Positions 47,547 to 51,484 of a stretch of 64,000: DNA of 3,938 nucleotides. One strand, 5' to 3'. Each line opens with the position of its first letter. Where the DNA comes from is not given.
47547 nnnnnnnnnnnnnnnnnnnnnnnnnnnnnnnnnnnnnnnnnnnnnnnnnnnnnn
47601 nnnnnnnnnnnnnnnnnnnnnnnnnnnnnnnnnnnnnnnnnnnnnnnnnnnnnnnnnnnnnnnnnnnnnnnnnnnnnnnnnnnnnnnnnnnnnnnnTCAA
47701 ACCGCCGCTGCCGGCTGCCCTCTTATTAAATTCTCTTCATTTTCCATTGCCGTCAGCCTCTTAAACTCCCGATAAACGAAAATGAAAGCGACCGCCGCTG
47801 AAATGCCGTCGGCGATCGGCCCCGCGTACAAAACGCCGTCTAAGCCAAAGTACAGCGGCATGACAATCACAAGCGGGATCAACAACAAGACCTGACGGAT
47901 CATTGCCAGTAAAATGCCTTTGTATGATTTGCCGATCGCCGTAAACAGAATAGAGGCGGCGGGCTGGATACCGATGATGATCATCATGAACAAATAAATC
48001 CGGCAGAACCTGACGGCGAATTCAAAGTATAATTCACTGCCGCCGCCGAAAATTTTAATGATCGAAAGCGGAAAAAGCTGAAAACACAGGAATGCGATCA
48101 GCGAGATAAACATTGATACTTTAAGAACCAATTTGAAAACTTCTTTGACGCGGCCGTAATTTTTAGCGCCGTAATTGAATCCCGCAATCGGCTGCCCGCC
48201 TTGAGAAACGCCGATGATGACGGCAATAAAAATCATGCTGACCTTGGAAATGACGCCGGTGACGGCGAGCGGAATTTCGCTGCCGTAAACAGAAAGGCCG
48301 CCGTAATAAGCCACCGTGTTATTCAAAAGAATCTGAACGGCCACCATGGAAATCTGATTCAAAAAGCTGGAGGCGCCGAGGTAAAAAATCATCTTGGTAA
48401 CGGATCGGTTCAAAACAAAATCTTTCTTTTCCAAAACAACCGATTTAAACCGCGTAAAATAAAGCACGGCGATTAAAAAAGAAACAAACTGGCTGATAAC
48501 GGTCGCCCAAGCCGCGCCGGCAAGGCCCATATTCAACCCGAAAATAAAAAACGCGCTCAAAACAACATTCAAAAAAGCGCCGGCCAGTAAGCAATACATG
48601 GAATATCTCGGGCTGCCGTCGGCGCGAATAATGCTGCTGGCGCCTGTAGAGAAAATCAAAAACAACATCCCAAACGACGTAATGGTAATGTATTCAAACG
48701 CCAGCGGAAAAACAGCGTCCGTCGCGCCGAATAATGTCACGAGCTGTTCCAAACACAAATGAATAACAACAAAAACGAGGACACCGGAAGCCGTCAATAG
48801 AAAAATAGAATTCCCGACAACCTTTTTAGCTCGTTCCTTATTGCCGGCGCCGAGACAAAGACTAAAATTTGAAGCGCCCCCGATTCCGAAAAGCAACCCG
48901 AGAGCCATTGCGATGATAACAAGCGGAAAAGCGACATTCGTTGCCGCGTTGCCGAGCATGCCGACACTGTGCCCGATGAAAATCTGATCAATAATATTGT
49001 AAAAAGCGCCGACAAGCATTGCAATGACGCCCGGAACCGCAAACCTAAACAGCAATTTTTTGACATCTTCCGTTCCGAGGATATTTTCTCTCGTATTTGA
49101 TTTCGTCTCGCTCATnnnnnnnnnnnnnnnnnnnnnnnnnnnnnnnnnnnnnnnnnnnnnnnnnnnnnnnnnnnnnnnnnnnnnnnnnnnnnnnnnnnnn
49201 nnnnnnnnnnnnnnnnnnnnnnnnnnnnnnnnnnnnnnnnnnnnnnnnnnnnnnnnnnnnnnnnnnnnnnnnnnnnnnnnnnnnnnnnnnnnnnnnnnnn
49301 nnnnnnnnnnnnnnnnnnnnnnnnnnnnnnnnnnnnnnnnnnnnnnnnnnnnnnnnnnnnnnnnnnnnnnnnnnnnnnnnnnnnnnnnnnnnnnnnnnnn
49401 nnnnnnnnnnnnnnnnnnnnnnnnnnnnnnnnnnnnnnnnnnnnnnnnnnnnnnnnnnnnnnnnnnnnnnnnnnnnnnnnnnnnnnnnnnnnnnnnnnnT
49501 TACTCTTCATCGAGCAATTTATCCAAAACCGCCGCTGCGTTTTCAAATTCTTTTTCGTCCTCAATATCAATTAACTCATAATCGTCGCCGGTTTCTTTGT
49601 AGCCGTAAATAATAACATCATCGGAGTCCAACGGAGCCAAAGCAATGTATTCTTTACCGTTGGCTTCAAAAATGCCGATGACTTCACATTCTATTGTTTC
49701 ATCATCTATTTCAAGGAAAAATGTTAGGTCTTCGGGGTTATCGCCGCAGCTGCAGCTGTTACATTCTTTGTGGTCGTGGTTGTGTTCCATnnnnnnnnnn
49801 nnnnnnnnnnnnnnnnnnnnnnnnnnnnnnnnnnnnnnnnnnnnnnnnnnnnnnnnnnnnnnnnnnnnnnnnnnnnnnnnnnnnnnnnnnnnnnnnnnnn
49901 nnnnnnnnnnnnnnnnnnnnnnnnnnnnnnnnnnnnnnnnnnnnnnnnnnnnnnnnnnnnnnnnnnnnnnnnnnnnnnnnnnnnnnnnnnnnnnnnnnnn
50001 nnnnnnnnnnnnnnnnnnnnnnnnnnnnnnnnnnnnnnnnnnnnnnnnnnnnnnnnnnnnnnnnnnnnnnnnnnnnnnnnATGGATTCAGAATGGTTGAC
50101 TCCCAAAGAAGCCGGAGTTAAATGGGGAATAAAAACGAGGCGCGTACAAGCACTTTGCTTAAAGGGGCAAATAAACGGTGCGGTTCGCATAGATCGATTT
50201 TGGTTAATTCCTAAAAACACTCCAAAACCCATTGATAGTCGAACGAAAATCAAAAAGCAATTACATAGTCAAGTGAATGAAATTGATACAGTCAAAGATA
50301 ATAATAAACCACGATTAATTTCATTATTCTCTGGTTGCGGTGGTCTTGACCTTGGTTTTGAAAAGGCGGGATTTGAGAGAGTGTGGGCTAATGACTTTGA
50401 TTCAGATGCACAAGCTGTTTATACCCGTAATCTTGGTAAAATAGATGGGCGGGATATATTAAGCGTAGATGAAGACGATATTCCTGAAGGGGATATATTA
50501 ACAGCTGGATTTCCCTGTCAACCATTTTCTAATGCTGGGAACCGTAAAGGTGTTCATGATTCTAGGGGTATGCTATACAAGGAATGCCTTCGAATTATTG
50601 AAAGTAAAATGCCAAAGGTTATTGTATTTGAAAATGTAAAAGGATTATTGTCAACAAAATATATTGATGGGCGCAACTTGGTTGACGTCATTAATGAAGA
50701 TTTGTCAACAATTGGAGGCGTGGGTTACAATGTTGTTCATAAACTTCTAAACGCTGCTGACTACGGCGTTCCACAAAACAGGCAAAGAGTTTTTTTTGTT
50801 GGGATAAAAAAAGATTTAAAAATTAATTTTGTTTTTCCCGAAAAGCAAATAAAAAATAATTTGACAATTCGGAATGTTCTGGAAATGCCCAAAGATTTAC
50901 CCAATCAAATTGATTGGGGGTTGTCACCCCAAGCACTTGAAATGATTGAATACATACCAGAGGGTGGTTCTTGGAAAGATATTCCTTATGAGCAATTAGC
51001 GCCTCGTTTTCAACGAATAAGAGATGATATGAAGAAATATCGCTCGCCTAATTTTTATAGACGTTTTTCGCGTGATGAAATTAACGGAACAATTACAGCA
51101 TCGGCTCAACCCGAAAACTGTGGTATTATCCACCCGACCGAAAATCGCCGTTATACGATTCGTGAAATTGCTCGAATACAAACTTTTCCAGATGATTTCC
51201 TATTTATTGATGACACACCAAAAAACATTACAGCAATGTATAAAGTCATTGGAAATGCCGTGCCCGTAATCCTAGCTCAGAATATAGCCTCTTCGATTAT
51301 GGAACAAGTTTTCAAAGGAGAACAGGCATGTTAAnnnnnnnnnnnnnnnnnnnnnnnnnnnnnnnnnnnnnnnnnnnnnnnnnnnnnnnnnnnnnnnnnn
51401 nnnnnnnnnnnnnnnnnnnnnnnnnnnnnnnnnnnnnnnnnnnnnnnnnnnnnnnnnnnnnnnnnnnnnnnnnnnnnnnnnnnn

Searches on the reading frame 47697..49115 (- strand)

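Call 36: search_protein_families(library=pfam, proteins=[window:47697-49115:-], max_evalue=0.0001)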
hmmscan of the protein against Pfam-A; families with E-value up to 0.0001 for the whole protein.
window:47697-49115:- (472 aa): 1 family
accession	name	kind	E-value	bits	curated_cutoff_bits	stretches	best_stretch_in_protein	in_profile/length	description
PF01554.23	MatE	-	1.8e-36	125.7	24.9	2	28-187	1-159/161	MatE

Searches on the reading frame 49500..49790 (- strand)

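Call 37: search_protein_families(library=pfam, proteins=[window:49500-49790:-], max_evalue=0.0001)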
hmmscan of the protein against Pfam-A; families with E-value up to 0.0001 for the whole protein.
window:49500-49790:- (96 aa): 1 family
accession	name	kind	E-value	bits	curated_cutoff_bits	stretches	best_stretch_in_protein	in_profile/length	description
PF06949.16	DUF1292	-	6.3e-15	56.2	24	1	29-94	2-75/75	Protein of unknown function (DUF1292)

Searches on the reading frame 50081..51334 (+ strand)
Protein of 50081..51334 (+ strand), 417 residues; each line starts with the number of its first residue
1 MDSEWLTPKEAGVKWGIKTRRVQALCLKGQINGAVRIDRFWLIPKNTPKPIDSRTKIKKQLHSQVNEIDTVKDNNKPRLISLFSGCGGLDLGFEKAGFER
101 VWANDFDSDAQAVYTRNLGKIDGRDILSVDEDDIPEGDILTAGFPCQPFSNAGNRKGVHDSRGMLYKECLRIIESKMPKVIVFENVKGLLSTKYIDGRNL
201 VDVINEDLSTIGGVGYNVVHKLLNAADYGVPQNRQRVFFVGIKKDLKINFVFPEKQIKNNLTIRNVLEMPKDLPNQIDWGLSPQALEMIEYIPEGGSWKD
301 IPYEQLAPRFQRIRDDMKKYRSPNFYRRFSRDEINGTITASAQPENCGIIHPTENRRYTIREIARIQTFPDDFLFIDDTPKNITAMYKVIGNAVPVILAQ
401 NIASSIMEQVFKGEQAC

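Call 36: search_protein_families(library=pfam, proteins=[window:50081-51334:+], max_evalue=0.0001)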
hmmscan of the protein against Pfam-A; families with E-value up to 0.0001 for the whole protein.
window:50081-51334:+ (417 aa): 1 family
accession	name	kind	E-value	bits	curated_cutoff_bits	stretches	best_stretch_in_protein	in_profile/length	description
PF00145.23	DNA_methylase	-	4.9e-85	286.3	22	1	78-407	2-323/324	C-5 cytosine-specific DNA methylase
